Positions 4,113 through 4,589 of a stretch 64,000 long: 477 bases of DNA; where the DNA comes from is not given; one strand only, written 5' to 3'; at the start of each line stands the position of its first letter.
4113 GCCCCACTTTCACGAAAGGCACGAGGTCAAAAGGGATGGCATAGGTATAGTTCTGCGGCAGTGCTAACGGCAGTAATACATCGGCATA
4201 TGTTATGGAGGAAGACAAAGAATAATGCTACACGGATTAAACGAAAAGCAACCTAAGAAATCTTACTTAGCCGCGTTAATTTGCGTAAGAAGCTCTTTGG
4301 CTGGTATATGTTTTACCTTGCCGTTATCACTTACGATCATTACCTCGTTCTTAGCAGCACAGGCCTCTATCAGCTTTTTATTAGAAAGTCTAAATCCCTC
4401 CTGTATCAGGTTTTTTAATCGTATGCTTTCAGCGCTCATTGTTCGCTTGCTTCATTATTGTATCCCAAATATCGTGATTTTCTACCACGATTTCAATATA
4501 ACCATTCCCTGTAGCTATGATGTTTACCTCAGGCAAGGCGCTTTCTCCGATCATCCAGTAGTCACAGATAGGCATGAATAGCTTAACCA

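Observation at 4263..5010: Zeta-toxin-like kinase between glyA and priA, with an overlapping downstream 58-aa ORF (possible reverse-order TA pair)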

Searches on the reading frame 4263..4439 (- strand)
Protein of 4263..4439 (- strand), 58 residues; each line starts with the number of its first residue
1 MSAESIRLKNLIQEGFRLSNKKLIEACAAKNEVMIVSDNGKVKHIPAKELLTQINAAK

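Call 3: search_protein_families(library=pfam, proteins=[window:4263-4439:-], max_evalue=1)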
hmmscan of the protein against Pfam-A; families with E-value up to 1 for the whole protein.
window:4263-4439:- (58 aa): 2 families
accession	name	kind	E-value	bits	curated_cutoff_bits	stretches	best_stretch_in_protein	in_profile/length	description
PF03989.18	DNA_gyraseA_C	-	0.0029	17.5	27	1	32-51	2-21/48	DNA gyrase C-terminal domain, beta-propeller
PF21377.3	MurD_N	-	0.018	15.5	24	1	15-54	6-45/76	MurD N-terminal domain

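Call 4: search_protein_families(library=ncbifam, proteins=[window:4263-4439:-], max_evalue=1)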
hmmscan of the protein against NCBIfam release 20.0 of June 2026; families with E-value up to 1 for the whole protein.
window:4263-4439:- (58 aa): 2 families
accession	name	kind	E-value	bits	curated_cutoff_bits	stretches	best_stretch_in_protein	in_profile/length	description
NF002515.0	PRK01903.3-2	subfamily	0.033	14.6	175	1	6-50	16-63/85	ribonuclease P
NF047433.1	Lepto_7_Nterm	domain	0.073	12.8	43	1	2-51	14-56/63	LA_0442/LA_0875 N-terminal domain-containing protein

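Call 5: search_protein_families(library=padloc, proteins=[window:4263-4439:-], max_evalue=1)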
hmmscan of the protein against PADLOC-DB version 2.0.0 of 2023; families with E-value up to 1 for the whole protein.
window:4263-4439:- (58 aa): 0 families

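Call 6: find_homologous_proteins(query=window:4263-4439:-, max_evalue=0.01)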
Query window:4263-4439:- (58 aa): 3 proteins with E <= 0.01 among 3 candidates.
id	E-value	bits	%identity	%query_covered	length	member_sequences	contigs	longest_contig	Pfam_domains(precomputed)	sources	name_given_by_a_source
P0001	3.5e-28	112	100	100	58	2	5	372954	-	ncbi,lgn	-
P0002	1.6e-24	101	90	100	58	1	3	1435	-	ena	-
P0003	1.5e-20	89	81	100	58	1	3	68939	-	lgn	-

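Call 16: find_homologous_proteins(query=A1, max_evalue=0.001)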
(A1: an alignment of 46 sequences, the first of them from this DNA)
Query A1 (46 sequences) (58 aa, profile of the alignment): 1094 proteins with E <= 0.001 among 2445 candidates; the best 120 are listed.
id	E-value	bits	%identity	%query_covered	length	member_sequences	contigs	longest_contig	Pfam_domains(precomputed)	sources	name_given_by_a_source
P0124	1.0e-22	97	44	95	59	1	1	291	-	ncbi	-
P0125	2.7e-22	96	46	95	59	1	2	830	-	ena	-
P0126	7.9e-22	94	47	83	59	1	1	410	-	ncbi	-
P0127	9.1e-22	94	42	88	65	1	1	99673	-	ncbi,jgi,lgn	ncbi:MAG TPA: hypothetical protein VGN20_02010 [Mucilaginibacter sp.]|jgi:hypothetical protein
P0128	1.3e-21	94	46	78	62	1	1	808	-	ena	-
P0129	1.4e-21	94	49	76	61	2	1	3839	-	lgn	-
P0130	2.0e-21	93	45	83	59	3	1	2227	-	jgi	jgi:hypothetical protein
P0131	2.6e-21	93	42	88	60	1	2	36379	-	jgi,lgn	-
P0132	2.7e-21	93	45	93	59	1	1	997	-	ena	-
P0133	2.9e-21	93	56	53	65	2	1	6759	-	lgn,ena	-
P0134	3.6e-21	92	32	95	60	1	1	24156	-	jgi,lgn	jgi:hypothetical protein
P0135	3.7e-21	92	46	84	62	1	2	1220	-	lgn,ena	-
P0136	4.1e-21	92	37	100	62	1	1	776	-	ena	-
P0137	4.3e-21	92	42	88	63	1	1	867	-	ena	-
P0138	4.3e-21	92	35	81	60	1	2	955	-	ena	-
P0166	2.6e-20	90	42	64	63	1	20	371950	-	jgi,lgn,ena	-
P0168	3.0e-20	89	43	95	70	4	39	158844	-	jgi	jgi:hypothetical protein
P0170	3.3e-20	89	42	88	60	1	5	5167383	-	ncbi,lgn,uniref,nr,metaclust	ncbi:hypothetical protein [Pedobacter heparinus]|uniref:Uncharacterized protein n=1 Tax=Pedobacter h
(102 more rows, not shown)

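Call 17: search_solved_structures(query=A1, max_evalue=10, show_alignments=2)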
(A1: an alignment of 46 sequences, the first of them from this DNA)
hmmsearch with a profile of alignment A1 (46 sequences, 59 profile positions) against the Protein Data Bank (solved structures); distinct sequences matched with E-value up to 10: 18.
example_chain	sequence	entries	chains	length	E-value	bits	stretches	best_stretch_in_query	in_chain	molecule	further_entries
9e9a_A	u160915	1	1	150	0.1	15.6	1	17-37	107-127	DUF1893 domain-containing protein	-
2n3f_A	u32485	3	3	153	0.19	14.7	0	7-32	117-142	Double-stranded RNA-binding protein 4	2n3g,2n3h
7ejw_C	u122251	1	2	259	0.4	13.7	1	22-53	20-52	Transcriptional regulator FleQ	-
5exp_A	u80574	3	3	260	0.4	13.7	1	22-53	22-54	Transcriptional regulator FleQ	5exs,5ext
6jdi_A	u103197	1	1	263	0.41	13.6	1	22-53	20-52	Nitrogen assimilation regulatory protein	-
6j7e_A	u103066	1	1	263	0.41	13.6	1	22-53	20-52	Nitrogen assimilation regulatory protein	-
8pb9_D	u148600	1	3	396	0.42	13.6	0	22-53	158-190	Transcriptional regulator FleQ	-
4lul_A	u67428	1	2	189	0.63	13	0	35-48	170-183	Glucose-6-phosphate isomerase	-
8p53_C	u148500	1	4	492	0.64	13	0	22-53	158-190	Transcriptional regulator FleQ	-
5exx_A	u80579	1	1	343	0.74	12.8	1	22-53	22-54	Transcriptional regulator FleQ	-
6jdl_A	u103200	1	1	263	0.81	12.7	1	22-53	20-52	Nitrogen assimilation regulatory protein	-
4luk_A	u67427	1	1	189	1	12.4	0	35-48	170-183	Glucose-6-phosphate isomerase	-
4lum_A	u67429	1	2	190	1.9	11.5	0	35-48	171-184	Glucose-6-phosphate isomerase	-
2gc0_A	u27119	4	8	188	2.2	11.3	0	35-48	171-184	Glucose-6-phosphate isomerase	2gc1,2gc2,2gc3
1x7n_A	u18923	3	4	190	2.2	11.3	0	35-48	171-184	Glucose-6-phosphate isomerase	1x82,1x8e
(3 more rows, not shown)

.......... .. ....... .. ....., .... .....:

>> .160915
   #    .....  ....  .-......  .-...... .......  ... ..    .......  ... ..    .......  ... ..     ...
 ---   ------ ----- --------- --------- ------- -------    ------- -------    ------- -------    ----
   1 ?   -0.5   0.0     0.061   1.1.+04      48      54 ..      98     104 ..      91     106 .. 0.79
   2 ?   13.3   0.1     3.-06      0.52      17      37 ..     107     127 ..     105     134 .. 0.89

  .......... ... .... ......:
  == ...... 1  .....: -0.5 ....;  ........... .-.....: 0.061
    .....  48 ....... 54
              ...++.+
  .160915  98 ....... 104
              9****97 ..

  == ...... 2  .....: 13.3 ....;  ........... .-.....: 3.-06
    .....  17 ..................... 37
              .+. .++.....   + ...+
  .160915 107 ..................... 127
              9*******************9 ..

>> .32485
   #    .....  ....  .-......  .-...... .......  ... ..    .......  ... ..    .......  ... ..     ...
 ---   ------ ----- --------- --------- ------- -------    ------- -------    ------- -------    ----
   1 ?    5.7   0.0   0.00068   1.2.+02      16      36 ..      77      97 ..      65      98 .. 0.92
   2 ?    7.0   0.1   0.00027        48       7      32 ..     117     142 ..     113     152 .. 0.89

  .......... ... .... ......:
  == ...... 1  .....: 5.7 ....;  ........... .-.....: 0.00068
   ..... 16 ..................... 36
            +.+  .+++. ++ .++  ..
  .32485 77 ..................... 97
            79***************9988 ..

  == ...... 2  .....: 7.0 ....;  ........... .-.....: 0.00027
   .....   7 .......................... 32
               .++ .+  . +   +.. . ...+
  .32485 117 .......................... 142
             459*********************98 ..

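Call 18: search_protein_families(library=pfam, alignment_id=A1, max_evalue=0.1)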
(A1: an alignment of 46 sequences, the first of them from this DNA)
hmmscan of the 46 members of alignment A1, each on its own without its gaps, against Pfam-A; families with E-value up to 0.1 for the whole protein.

A. member 1, seq(58 aa): 2 families
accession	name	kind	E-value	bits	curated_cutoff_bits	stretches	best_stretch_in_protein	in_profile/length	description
PF03989.18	DNA_gyraseA_C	-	0.0029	17.5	27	1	32-51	2-21/48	DNA gyrase C-terminal domain, beta-propeller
PF21377.3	MurD_N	-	0.018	15.5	24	1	15-54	6-45/76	MurD N-terminal domain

B. families by the number of members that match (of 46 scanned): 19 families
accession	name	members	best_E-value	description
PF03989.18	DNA_gyraseA_C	4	0.0029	DNA gyrase C-terminal domain, beta-propeller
PF21377.3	MurD_N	2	0.014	MurD N-terminal domain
PF09954.14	DUF2188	1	0.0051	Uncharacterized protein conserved in bacteria (DUF2188)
PF09718.15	Tape_meas_lam_C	1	0.012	Lambda phage tail tape-measure protein (Tape_meas_lam_C)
PF05678.19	VQ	1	0.012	VQ motif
PF17016.10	DUF5095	1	0.022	Domain of unknown function (DUF5095)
PF02575.21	YbaB_DNA_bd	1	0.032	YbaB/EbfC DNA-binding family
PF08468.16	MTS_N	1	0.033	Methyltransferase small domain N-terminal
PF24424.1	FNG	1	0.039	FNG domain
PF18192.6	DNTTIP1_dimer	1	0.04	DNTTIP1 dimerisation domain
PF22719.1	SNaCT12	1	0.041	Short NACHT-associated C-Terminal domain, family 12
PF00156.33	Pribosyltran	1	0.048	Phosphoribosyl transferase domain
PF10884.14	DUF2683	1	0.049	Protein of unknown function (DUF2683)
PF00078.32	RVT_1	1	0.052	Reverse transcriptase (RNA-dependent DNA polymerase)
PF25534.1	DUF7918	1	0.061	Domain of unknown function (DUF7918)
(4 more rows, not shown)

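Call 28: predict_structure(alignment_id=A3)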
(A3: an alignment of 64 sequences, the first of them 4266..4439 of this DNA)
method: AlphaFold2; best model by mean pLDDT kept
length: 58 residues; sequences in the alignment: 64
mean_pLDDT: 93.9   pTM: 0.69
mean pLDDT of the five models: 93.9, 93.3, 93.1, 93.1, 92.0
residues with pLDDT >= 90: 51; 70-90: 6; 50-70: 1; < 50: 0
segments of 3 or more residues with pLDDT < 50: none
pLDDT, mean of each block of 10 residues (from residue 1): 95 96 97 92 95 86
secondary structure, 60 per line:
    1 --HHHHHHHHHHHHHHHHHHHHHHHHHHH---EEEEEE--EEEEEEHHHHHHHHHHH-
elements in order: H3-29 E33-38 E41-46 H47-57

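Call 31: fold_search(model_id=the predicted structure, library=pdb)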
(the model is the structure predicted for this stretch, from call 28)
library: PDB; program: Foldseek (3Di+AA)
matches with E <= 10: 339; with E <= 0.001: 0
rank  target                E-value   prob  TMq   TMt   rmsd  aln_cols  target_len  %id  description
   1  1fxk_B                9.8e-01  0.66  0.61  0.38   2.8        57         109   14  CRYSTAL STRUCTURE OF ARCHAEAL PREFOLDIN (GIMC). (released 2000-12-06)
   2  2zdi_A                1.1e+00  0.28  0.44  0.31   4.4        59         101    5  Crystal structure of Prefoldin from Pyrococcus horikoshii OT3 (released 2008-02-05)
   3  1xjk_A                1.1e+00  0.60  0.47  0.05   2.6        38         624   21  Structural mechanism of allosteric substrate specificity in a ribonucleotide reductase: dGTP-ADP complex (released 2005-11-22)
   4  3o0q_A                1.1e+00  0.57  0.47  0.05   2.6        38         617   21  Thermotoga maritima Ribonucleotide Reductase, NrdJ, in complex with dTTP, GDP and Adenosine (released 2010-07-28)
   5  1xjj_A                1.1e+00  0.57  0.47  0.05   2.6        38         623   21  Structural mechanism of allosteric substrate specificity in a ribonucleotide reductase: dGTP complex (released 2005-12-20)
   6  2zqm                  1.2e+00  0.23  0.39  0.24   5.3        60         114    5  Crystal structure of the prefoldin beta subunit from Thermococcus strain KS-1 (released 2008-08-26)
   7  1xjn_D                1.4e+00  0.54  0.47  0.06   2.6        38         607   21  Structural mechanism of allosteric substrate specificity in a ribonucleotide reductase: dATP-CDP complex (released 2005-12-06)
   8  2zdi_B                1.4e+00  0.21  0.42  0.28   4.6        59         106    5  Crystal structure of Prefoldin from Pyrococcus horikoshii OT3 (released 2008-02-05)
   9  1tbx_B                1.4e+00  0.13  0.32  0.22  11.1        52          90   19  Crystal structure of SSV1 F-93 (released 2004-07-13)
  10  7um1_D                1.5e+00  0.13  0.33  0.06   8.5        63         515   17  Structure of bacteriophage AR9 non-virion RNAP polymerase holoenzyme determined by cryo-EM (released 2022-07-06)
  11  6nr8_4                1.6e+00  0.15  0.37  0.24   6.1        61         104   10  hTRiC-hPFD Class6 (released 2019-06-19)
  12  1osc_B                1.6e+00  0.11  0.27  0.16  10.2        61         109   13  Crystal structure of rat CUTA1 at 2.15 A resolution (released 2003-11-25)
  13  3o0q_B                1.7e+00  0.44  0.47  0.05   2.6        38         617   21  Thermotoga maritima Ribonucleotide Reductase, NrdJ, in complex with dTTP, GDP and Adenosine (released 2010-07-28)
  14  6l5d_B                1.7e+00  0.21  0.50  0.12  10.7        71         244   17  Crystal structure of the gas vesicle protein GvpF from Anabaena sp. PCC7120 (released 2020-09-02)
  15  1fxk_A                1.7e+00  0.15  0.38  0.22   8.8        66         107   12  CRYSTAL STRUCTURE OF ARCHAEAL PREFOLDIN (GIMC). (released 2000-12-06)
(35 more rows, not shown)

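Call 70: search_protein_representatives(alignment_id=A3)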
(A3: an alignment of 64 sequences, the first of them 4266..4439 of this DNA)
Query: 64 sequences, 60 profile positions. Proteins with E-value up to 0.001 (for the whole library): 556; up to 1e-10: 118; up to 1e-30: 0. The best 150 are listed.
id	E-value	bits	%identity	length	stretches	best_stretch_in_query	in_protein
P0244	4.4e-25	103.2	-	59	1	1-59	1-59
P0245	2.0e-21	91.5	-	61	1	2-55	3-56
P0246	6.2e-21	89.9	-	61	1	3-59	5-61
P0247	1.6e-20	88.5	-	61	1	1-59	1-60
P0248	8.2e-20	86.3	-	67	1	3-58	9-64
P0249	1.1e-19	86.0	-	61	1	3-57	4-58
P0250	1.2e-19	85.8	-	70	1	3-57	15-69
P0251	1.4e-19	85.6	-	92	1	2-58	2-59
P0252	1.4e-19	85.5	-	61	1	2-58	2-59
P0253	1.5e-19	85.4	-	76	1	1-58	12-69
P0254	3.6e-19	84.2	-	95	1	2-58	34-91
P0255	4.3e-19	84.0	-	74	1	3-58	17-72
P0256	5.2e-19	83.7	-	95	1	3-55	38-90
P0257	7.6e-19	83.2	-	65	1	4-59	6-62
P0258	1.0e-18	82.8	-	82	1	1-59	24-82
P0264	9.5e-18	79.7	-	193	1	1-59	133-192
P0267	1.2e-17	79.4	-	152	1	7-58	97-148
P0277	1.9e-16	75.6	-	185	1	6-58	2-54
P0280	4.5e-16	74.3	-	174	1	4-57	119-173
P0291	2.5e-15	71.9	-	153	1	1-54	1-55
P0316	4.6e-13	64.7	-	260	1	5-58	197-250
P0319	6.1e-13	64.3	-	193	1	11-57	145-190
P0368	1.9e-10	56.3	-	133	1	5-58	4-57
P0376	5.0e-10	55.0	-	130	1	1-43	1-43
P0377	5.0e-10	54.9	-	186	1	8-57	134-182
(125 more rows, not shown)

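Call 71: search_protein_families(library=pfam, proteins=[P0264, P0267, P0280, P0316, P0319, P0377, P0277, P0291, P0368, P0376], max_evalue=0.01)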
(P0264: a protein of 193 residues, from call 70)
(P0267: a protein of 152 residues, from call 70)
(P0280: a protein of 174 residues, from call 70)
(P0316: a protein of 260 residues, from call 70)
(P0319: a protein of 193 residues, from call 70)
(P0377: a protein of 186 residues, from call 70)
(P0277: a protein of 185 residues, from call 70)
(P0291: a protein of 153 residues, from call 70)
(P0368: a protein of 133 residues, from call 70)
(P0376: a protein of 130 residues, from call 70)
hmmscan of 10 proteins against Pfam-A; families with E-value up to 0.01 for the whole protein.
P0264 (193 aa): 2 families
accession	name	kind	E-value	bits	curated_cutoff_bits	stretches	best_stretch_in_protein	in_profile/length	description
PF06414.18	Zeta_toxin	-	4.1e-09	36.6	22.3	1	2-113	16-139/199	Zeta toxin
PF13671.12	AAA_33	-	0.0054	17.5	27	0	5-110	2-112/143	AAA domain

P0267 (152 aa): 0 families

P0280 (174 aa): 2 families
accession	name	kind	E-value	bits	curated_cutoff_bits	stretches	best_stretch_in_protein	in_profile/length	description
PF06414.18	Zeta_toxin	-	1e-09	38.6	22.3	1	3-107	80-188/199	Zeta toxin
PF13671.12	AAA_33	-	0.0006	20.6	27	1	6-78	58-132/143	AAA domain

P0316 (260 aa): 2 families
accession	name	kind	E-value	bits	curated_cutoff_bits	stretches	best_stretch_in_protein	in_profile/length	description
PF06414.18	Zeta_toxin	-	5.1e-13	49.4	22.3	1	2-143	16-172/199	Zeta toxin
PF13671.12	AAA_33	-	0.00018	22.3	27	1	5-130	2-133/143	AAA domain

P0319 (193 aa): 1 family
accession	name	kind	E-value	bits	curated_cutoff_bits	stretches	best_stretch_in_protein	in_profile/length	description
PF06414.18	Zeta_toxin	-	1.1e-08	35.2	22.3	1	5-105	88-192/199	Zeta toxin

P0377 (186 aa): 2 families
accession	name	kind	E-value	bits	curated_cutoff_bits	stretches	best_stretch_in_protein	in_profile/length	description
PF06414.18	Zeta_toxin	-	1e-06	28.8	22.3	1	2-101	16-127/199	Zeta toxin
PF13671.12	AAA_33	-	0.0016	19.2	27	1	5-105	2-106/143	AAA domain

P0277 (185 aa): 0 families

P0291 (153 aa): 1 family
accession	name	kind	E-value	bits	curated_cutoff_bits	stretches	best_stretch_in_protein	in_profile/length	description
PF13280.12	WYL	-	7.4e-05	23.1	21.8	1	75-110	5-42/70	WYL domain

P0368 (133 aa): 0 families

P0376 (130 aa): 0 families

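Call 88: find_encoding_contigs(protein=window:4263-4439:-, flank=6000, max_places=6)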
Protein window:4263-4439:- (58 aa): 5 contigs read that carry it; 3 places shown.
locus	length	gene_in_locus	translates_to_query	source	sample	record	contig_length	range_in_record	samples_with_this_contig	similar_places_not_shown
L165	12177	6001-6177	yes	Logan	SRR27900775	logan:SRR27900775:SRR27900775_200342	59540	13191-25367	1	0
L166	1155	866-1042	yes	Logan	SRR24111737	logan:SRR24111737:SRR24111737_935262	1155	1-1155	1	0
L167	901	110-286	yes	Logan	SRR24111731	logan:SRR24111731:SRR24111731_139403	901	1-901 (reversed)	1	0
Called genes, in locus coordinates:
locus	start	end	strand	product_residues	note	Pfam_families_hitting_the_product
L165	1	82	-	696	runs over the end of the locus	-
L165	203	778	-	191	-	PF18962:Por_Secre_tail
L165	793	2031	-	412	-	PF00389:2-Hacid_dh, PF02826:2-Hacid_dh_C, PF07991:KARI_N (faint), PF03446:NAD_binding_2, PF22629:ACT_AHAS_ss (weak)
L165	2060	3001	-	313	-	PF00478:IMPDH, PF03060:NMO, PF01180:DHO_dh (weak), PF03060:NMO, PF05690:ThiG, PF01070:FMN_dh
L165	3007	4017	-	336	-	PF00483:NTP_transferase, PF12804:NTP_transf_3, PF25084:LbH_EIF2B (weak), PF25087:GMPPB_C (weak)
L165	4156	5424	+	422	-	PF00464:SHMT, PF00155:Aminotran_1_2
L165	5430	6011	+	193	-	PF06414:Zeta_toxin, PF13671:AAA_33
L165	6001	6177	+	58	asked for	-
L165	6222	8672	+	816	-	PF17764:PriA_3primeBD, PF04851:ResIII, PF00270:DEAD, PF18319:Zn_ribbon_PriA, PF00271:Helicase_C (weak), PF18074:PriA_C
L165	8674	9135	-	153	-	-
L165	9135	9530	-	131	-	PF01042:Ribonuc_L-PSP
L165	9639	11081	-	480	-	PF00171:Aldedh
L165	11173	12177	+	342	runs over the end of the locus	PF02912:Phe_tRNA-synt_N, PF01409:tRNA-synt_2d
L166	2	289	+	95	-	?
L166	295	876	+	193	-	PF06414:Zeta_toxin (weak), PF13671:AAA_33 (weak)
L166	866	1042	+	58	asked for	-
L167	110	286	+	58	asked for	-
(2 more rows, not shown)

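Call 89: find_encoding_contigs(protein=P0170, flank=4000, max_places=3)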
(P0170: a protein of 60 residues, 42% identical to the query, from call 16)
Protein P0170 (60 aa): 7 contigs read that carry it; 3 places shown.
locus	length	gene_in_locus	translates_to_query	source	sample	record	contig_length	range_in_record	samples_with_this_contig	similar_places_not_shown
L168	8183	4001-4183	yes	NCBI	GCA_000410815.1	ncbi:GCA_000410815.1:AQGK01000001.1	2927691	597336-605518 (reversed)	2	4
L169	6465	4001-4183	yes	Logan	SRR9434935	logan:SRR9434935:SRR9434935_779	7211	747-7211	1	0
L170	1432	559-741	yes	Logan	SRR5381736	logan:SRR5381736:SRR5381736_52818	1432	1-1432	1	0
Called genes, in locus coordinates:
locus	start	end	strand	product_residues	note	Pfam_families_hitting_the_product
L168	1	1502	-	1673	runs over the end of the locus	-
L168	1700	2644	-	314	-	PF12833:HTH_18, PF00165:HTH_AraC (weak)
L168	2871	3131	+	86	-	PF00076:RRM_1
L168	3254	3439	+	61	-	-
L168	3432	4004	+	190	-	PF06414:Zeta_toxin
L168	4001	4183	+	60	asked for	-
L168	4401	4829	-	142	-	-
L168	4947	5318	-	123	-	-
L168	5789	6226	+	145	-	-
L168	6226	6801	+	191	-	PF04542:Sigma70_r2, PF08281:Sigma70_r4_2, PF04545:Sigma70_r4, PF13412:HTH_24 (weak)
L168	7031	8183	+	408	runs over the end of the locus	PF04773:FecR, PF16344:FecR_C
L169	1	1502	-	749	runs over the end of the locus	?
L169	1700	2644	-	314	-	PF12833:HTH_18, PF00165:HTH_AraC (weak)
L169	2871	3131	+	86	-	PF00076:RRM_1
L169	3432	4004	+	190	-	PF06414:Zeta_toxin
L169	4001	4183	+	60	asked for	-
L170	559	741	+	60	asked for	-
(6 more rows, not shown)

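Call 90: find_encoding_contigs(protein=P0168, flank=4000, max_places=4)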
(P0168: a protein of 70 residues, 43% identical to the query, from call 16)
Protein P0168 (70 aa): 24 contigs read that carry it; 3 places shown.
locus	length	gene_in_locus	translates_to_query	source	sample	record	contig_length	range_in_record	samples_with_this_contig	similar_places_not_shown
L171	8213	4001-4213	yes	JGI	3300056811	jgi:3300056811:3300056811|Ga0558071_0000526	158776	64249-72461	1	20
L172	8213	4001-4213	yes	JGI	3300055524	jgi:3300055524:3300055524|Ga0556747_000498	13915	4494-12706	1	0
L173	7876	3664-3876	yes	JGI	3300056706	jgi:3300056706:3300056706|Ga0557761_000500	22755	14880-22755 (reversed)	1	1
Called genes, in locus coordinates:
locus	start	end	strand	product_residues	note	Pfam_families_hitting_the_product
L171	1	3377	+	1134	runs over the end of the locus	PF02310:B12-binding, PF03308:MeaB, PF02492:cobW, PF01642:MM_CoA_mutase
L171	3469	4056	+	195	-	PF06414:Zeta_toxin, PF13671:AAA_33 (weak)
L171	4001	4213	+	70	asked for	-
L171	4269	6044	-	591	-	PF05960:DUF885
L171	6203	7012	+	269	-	PF13539:Peptidase_M15_4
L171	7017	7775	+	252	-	PF16138:DUF4846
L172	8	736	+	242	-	PF02310:B12-binding, PF03308:MeaB (weak)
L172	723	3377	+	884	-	PF03308:MeaB, PF01642:MM_CoA_mutase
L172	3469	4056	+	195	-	PF06414:Zeta_toxin, PF13671:AAA_33 (weak)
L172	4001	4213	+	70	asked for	-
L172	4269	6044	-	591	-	PF05960:DUF885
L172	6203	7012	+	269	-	PF13539:Peptidase_M15_4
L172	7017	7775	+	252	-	PF16138:DUF4846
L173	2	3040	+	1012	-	?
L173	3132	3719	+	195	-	PF06414:Zeta_toxin, PF13671:AAA_33 (weak)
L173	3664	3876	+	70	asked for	-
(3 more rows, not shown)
